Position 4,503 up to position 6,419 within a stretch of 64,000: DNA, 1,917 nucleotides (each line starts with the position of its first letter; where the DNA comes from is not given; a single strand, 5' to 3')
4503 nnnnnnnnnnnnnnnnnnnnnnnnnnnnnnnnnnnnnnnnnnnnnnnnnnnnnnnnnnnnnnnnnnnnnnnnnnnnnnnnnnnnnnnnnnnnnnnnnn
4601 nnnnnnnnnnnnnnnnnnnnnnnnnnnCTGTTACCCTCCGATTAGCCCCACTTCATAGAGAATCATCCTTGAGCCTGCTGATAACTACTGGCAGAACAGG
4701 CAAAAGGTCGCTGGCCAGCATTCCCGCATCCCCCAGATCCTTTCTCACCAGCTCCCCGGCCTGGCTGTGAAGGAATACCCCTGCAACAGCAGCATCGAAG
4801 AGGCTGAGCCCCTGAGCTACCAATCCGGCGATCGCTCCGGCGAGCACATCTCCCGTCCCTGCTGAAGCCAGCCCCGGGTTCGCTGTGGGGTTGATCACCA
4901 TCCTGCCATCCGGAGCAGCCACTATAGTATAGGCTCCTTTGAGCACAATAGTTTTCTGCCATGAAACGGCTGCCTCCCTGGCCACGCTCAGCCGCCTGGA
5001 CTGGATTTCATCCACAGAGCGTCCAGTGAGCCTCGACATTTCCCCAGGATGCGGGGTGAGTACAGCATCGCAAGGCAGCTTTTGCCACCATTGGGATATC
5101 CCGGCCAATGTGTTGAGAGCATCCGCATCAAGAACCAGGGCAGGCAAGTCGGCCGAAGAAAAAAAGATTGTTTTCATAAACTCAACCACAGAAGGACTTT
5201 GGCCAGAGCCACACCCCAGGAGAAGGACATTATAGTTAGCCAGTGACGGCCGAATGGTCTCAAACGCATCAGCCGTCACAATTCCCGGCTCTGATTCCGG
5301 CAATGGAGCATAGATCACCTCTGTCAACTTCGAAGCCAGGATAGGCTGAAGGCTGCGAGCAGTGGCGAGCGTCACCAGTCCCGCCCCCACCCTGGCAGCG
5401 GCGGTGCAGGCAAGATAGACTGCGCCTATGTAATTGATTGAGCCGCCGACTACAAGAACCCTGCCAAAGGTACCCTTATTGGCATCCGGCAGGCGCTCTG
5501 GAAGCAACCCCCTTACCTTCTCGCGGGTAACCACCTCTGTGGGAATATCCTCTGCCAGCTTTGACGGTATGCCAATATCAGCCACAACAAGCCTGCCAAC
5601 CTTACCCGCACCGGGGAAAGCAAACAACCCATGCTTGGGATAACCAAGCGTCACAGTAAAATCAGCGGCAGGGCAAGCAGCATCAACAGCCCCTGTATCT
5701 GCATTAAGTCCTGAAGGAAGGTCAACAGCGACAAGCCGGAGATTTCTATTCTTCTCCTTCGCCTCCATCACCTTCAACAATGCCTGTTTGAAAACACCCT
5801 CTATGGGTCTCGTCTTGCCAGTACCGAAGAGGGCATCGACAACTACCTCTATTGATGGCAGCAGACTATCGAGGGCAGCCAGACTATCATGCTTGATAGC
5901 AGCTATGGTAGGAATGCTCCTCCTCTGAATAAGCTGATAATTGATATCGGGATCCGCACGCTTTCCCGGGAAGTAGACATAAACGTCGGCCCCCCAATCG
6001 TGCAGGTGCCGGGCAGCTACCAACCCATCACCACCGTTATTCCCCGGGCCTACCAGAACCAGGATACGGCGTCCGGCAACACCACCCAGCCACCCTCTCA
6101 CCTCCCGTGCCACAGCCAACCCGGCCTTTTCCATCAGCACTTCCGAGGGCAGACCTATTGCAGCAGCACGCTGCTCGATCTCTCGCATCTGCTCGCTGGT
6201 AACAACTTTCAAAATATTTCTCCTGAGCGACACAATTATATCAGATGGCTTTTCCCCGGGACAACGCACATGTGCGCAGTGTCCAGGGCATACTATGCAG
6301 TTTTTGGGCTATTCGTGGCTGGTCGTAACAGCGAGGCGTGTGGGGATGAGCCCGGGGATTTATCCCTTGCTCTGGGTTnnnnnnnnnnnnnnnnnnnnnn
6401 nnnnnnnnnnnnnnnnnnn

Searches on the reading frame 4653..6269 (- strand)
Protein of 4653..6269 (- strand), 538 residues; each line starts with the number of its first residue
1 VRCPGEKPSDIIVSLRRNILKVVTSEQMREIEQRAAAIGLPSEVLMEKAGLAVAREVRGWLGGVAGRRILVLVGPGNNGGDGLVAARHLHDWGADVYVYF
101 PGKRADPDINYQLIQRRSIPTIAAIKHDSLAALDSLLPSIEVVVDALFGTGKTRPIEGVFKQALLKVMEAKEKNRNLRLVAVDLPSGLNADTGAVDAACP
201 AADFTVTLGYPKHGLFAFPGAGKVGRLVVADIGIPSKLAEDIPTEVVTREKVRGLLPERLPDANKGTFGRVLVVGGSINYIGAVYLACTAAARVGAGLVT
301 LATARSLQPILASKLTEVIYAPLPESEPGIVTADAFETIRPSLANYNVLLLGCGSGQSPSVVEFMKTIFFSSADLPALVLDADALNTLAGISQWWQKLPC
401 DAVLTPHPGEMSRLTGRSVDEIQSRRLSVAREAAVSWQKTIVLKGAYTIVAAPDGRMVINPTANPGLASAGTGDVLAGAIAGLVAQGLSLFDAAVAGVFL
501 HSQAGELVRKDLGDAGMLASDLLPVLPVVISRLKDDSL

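Call 77: search_protein_families(library=pfam, proteins=[window:4653-6269:-], max_evalue=0.00001)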
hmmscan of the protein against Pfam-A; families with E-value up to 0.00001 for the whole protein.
window:4653-6269:- (538 aa): 2 families
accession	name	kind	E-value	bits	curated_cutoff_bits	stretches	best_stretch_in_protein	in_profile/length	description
PF01256.23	Carb_kinase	-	3.7e-56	190.7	27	1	271-523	1-237/242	NAD(P)H-hydrate dehydratase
PF03853.21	YjeF_N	-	1.7e-38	132.7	24.9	1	43-214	2-169/169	YjeF-related protein N-terminus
